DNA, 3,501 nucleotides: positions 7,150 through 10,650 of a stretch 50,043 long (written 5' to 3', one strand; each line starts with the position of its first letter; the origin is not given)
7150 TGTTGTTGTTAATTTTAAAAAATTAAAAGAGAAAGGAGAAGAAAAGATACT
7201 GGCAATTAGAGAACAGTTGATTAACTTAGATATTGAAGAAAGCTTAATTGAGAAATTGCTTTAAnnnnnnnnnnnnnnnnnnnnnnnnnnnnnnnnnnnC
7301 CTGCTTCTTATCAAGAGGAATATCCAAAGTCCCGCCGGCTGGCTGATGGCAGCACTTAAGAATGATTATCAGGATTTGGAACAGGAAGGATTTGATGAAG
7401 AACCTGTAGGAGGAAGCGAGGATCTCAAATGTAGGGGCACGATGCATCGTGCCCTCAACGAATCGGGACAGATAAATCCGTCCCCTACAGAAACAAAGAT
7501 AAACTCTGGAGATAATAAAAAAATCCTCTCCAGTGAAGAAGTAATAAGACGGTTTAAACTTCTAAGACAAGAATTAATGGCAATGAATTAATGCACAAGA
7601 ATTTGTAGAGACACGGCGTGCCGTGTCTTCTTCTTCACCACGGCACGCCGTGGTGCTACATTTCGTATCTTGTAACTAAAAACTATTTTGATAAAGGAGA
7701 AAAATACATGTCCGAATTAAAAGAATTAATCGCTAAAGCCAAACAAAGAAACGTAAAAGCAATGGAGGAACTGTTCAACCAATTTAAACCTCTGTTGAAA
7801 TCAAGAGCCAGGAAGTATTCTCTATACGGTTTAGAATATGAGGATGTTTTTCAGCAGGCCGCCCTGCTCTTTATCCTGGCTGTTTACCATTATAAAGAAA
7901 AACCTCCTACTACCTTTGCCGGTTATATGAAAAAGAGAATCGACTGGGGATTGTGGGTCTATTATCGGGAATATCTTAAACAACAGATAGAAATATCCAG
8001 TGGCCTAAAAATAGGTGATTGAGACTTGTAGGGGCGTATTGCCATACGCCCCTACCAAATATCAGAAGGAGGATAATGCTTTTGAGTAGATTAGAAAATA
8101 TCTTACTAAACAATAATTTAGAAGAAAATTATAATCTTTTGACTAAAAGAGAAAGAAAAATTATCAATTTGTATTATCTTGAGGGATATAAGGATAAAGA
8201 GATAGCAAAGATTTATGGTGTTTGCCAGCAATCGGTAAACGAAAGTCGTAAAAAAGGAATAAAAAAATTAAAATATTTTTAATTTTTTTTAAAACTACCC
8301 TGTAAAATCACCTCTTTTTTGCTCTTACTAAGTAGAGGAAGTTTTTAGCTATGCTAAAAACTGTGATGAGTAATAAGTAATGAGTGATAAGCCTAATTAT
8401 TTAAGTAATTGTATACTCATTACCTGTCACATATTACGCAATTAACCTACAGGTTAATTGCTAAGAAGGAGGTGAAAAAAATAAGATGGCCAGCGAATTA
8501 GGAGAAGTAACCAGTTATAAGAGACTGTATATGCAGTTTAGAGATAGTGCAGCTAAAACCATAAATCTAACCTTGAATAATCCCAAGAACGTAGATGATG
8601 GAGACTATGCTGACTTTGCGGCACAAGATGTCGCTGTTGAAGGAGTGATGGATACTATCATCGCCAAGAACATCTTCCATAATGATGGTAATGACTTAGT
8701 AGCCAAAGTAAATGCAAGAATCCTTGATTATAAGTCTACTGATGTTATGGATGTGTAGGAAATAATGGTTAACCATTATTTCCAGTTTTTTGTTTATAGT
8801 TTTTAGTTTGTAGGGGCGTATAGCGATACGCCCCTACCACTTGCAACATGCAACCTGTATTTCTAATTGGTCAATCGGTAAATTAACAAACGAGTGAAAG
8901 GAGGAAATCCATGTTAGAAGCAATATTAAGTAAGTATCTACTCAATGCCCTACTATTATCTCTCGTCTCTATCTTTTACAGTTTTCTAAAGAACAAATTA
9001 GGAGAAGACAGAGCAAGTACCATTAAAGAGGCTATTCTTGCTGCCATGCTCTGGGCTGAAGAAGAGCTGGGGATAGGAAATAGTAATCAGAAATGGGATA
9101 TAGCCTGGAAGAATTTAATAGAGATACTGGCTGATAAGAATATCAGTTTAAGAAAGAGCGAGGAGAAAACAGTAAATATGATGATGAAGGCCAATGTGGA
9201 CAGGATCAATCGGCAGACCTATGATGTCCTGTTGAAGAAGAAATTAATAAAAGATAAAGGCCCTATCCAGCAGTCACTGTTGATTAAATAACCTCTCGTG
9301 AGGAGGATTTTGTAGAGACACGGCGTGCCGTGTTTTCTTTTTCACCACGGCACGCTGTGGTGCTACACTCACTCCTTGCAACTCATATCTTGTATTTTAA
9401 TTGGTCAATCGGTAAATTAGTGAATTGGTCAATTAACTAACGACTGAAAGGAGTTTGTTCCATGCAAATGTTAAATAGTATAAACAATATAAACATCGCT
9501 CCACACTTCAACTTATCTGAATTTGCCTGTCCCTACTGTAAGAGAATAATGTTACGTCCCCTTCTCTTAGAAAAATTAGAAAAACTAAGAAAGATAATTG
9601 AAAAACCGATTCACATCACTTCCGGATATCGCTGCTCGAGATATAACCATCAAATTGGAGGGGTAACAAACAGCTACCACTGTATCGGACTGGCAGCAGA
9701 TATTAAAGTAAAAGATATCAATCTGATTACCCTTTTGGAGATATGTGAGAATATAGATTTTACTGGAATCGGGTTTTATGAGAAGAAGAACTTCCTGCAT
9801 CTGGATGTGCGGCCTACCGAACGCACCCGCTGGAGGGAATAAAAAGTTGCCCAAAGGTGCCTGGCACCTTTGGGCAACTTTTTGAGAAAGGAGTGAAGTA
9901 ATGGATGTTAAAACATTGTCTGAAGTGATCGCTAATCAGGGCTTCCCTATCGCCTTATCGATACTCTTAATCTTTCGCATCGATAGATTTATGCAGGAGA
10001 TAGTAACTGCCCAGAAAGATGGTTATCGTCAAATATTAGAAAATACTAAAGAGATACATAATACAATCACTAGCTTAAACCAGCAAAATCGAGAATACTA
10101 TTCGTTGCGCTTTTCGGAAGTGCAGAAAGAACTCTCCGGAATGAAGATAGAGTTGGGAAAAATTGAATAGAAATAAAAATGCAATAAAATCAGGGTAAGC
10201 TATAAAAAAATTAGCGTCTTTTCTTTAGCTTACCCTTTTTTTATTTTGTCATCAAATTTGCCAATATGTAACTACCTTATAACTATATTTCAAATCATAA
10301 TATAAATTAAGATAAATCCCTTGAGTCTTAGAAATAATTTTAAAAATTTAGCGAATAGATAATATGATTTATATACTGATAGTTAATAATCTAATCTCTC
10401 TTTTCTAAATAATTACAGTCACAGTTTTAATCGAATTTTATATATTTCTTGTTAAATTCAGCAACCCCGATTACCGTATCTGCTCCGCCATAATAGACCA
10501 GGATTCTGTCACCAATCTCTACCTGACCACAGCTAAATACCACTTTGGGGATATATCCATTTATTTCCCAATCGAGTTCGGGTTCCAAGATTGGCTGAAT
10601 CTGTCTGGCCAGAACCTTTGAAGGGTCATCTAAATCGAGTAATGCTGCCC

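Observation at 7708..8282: Sigma factor encoded as two separate polypeptides (region 2 and region 4) with a palindromic element at the junction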

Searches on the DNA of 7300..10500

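Call 50: search_rna_families(source=window, start=7300, end=10500, threshold=evalue, max_evalue=1)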
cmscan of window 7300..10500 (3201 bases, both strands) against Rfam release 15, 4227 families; matches with E-value up to 1: 3.
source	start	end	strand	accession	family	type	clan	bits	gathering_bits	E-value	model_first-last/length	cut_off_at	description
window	8237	8353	+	RF01462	rli26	Gene; sRNA;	-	24.5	100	0.51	1-188/188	no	Listeria sRNA rli26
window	9841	9883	+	RF03263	MIR861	Gene; miRNA;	-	21.9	70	0.94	1-111/111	no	MIR861 microRNA precursor family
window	9506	9657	-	RF01238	snR70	Gene; snRNA; snoRNA; CD-box;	CL00059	19.8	55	0.68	1-165/165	no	Small nucleolar RNA snR70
